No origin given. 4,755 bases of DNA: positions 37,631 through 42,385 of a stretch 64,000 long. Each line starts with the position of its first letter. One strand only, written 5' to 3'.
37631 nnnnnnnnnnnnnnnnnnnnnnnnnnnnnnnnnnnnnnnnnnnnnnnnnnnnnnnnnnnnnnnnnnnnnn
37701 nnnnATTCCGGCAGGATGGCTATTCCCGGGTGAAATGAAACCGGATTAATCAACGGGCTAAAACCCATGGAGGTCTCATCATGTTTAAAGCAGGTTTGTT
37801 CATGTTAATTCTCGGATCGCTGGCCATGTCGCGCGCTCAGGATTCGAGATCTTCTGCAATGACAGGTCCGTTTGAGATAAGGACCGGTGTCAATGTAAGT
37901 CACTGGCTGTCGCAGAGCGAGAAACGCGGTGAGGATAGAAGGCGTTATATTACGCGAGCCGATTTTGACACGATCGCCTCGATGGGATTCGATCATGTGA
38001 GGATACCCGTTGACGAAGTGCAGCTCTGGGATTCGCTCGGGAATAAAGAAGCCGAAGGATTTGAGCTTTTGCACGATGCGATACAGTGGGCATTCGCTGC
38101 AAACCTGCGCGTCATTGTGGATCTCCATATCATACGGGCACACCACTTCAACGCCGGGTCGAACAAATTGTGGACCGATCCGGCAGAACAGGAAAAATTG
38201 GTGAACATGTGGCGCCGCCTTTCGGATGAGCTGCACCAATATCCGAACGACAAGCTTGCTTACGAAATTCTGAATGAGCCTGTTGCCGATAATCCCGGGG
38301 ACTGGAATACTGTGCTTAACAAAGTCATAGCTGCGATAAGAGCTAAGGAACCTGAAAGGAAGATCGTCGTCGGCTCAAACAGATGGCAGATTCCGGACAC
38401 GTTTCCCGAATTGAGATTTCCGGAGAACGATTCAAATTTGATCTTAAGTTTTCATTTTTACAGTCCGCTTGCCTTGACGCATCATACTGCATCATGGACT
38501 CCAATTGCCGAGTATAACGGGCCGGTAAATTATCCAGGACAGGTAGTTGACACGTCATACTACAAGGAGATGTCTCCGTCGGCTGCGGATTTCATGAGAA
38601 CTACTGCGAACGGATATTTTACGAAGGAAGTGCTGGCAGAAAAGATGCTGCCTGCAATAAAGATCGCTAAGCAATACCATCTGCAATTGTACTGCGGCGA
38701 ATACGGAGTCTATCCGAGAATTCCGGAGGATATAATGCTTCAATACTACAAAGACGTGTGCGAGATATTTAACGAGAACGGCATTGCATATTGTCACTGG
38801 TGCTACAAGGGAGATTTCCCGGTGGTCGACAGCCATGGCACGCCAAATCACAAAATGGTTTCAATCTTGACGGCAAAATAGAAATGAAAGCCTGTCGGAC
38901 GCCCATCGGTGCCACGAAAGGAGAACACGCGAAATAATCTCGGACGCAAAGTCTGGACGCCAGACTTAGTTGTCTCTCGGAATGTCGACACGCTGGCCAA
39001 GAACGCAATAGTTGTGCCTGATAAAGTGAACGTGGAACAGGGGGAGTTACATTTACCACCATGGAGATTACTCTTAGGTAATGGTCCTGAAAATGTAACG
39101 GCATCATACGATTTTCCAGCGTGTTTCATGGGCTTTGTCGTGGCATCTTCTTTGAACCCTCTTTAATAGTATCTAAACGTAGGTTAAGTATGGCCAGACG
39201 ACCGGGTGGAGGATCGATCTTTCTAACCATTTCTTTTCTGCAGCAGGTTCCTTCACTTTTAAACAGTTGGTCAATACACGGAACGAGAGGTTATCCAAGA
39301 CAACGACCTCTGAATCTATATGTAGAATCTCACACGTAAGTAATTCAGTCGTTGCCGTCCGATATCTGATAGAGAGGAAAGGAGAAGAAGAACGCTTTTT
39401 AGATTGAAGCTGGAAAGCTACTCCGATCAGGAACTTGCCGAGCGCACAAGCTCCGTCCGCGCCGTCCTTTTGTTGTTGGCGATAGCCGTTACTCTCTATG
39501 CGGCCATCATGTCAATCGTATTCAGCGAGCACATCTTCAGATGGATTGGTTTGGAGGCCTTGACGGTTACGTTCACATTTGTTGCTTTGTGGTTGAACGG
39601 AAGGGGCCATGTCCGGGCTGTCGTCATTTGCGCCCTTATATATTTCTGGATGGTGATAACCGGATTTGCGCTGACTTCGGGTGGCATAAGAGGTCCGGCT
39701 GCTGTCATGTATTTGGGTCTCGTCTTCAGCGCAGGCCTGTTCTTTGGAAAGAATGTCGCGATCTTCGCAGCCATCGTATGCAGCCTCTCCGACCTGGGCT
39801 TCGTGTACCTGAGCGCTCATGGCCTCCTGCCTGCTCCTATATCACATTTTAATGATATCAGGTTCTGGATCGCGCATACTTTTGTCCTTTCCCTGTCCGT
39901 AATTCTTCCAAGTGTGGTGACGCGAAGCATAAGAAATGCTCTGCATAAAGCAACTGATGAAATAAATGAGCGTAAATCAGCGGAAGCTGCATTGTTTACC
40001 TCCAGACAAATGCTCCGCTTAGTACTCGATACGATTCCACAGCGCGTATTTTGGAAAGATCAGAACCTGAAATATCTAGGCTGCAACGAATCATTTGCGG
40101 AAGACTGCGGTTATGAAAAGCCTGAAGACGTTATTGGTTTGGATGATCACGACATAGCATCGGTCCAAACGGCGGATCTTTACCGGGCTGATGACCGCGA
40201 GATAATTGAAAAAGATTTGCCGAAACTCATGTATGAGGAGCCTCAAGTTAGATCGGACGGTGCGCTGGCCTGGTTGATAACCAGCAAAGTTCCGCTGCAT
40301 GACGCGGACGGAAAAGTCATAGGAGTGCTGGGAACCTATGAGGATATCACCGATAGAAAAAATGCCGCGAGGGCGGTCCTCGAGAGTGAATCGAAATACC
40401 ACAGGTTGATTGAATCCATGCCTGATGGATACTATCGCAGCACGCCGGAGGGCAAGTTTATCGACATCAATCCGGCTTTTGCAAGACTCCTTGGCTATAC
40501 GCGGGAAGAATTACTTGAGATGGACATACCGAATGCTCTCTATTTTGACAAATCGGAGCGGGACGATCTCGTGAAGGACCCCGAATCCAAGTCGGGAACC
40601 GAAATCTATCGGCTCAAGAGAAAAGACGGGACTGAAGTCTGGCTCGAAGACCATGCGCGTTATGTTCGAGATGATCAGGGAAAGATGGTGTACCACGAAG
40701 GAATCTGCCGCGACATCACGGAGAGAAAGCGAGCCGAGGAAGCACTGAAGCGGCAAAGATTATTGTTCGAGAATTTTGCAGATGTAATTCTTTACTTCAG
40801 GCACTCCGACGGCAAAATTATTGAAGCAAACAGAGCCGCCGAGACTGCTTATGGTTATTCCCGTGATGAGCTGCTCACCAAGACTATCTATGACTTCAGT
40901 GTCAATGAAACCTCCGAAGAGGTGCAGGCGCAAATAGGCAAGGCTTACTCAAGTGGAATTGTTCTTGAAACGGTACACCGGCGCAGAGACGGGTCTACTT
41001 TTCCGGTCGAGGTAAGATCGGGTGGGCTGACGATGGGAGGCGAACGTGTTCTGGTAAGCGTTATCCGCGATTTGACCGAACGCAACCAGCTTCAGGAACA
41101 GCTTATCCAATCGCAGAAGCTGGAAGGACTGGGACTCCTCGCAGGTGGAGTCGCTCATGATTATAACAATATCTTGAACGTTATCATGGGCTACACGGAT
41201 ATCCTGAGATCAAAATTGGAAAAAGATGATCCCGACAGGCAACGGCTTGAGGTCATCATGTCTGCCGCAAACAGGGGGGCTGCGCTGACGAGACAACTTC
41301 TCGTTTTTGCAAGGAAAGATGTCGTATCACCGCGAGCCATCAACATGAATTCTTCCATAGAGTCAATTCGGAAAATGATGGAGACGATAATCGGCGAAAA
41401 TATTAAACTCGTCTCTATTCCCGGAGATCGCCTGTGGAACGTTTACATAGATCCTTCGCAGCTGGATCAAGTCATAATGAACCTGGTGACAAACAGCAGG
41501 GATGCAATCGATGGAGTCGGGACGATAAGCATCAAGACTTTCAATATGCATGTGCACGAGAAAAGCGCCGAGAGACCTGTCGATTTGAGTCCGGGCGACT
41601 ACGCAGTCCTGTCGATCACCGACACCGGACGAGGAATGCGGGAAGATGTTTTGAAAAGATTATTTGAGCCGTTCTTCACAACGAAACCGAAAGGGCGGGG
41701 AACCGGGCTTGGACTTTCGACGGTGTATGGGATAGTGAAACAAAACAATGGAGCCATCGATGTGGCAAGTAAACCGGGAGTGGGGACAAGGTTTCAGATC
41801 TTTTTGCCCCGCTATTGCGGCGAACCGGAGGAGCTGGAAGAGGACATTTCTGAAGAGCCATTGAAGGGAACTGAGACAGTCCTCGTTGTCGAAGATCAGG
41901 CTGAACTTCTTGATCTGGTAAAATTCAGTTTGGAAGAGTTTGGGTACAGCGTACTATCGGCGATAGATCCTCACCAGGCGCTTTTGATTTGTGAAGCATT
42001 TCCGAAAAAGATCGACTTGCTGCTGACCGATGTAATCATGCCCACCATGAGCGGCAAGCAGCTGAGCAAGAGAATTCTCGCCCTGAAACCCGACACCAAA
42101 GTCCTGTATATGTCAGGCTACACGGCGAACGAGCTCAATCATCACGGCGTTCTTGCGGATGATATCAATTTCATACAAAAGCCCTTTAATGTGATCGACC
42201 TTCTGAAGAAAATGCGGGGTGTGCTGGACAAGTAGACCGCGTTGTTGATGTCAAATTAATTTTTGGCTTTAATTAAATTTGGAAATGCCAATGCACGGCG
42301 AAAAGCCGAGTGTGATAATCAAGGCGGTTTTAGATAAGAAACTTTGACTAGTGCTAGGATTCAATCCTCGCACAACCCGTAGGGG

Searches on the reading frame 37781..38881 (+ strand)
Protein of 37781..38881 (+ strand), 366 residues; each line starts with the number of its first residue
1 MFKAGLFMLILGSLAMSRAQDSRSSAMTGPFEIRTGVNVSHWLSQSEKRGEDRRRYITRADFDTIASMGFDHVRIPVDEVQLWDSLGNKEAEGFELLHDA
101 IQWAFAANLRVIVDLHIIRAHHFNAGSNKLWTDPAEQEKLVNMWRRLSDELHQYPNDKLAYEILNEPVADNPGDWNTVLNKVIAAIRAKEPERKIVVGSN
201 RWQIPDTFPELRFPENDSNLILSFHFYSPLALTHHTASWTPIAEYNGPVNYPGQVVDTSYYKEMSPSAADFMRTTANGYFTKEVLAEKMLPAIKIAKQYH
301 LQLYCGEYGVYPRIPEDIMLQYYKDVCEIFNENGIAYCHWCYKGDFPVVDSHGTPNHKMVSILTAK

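Call 40: search_protein_families(library=pfam, proteins=[window:37781-38881:+], max_evalue=0.0001)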
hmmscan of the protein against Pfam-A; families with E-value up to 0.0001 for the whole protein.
window:37781-38881:+ (366 aa): 1 family
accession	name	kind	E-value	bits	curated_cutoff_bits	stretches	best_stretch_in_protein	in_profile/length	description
PF00150.24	Cellulase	-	1.4e-34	120.3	23.5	1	55-343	20-269/272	Cellulase (glycosyl hydrolase family 5)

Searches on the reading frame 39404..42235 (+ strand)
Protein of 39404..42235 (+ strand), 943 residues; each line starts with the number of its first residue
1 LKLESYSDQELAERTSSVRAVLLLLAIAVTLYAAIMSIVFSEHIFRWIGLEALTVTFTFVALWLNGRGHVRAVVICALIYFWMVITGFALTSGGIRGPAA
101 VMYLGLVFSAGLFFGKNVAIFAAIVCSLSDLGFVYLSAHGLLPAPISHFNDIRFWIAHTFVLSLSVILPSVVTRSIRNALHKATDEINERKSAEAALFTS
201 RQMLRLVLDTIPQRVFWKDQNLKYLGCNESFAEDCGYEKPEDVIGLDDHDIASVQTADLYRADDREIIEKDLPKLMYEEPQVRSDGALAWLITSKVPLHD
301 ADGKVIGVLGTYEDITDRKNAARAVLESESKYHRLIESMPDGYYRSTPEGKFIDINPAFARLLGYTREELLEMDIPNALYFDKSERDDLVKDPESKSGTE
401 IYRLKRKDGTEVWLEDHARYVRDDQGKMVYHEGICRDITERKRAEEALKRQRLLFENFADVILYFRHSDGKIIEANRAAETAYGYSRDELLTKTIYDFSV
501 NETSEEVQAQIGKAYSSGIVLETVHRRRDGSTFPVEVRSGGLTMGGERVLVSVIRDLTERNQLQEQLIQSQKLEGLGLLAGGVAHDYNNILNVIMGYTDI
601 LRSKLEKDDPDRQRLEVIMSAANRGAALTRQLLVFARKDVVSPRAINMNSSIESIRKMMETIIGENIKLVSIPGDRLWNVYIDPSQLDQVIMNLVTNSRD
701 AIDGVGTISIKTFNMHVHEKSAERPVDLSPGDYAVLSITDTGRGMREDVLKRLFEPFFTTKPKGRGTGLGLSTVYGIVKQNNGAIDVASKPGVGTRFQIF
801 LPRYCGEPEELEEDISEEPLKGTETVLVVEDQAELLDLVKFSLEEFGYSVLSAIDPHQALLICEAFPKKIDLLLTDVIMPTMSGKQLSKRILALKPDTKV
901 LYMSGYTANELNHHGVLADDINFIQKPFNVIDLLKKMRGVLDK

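Call 40: search_protein_families(library=pfam, proteins=[window:39404-42235:+], max_evalue=0.0001)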
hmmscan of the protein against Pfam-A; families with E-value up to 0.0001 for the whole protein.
window:39404-42235:+ (943 aa): 8 families
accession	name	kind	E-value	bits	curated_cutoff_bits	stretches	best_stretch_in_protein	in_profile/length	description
PF13426.13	PAS_9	-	1.5e-39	134.9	27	3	467-559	8-103/103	PAS domain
PF08448.16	PAS_4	-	1.2e-34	119.3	23.1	3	208-319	1-109/110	PAS fold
PF00989.32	PAS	-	2.7e-30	105.1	22.6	2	331-438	2-113/113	PAS fold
PF02518.31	HATPase_c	-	1.6e-22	80.5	26.4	1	683-803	2-109/111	Histidine kinase-, DNA gyrase B-, and HSP90-like ATPase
PF08447.18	PAS_3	-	8.4e-22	77.7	25.6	1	353-434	2-88/89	PAS fold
PF13188.13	PAS_8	-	3.9e-18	65.1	21.8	1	331-378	2-49/65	PAS domain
PF00072.30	Response_reg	-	4.8e-17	62.6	30.2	1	826-937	1-110/111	Response regulator receiver domain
PF00512.31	HisKA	-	3.6e-09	37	26.9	1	578-639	4-64/66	His Kinase A (phospho-acceptor) domain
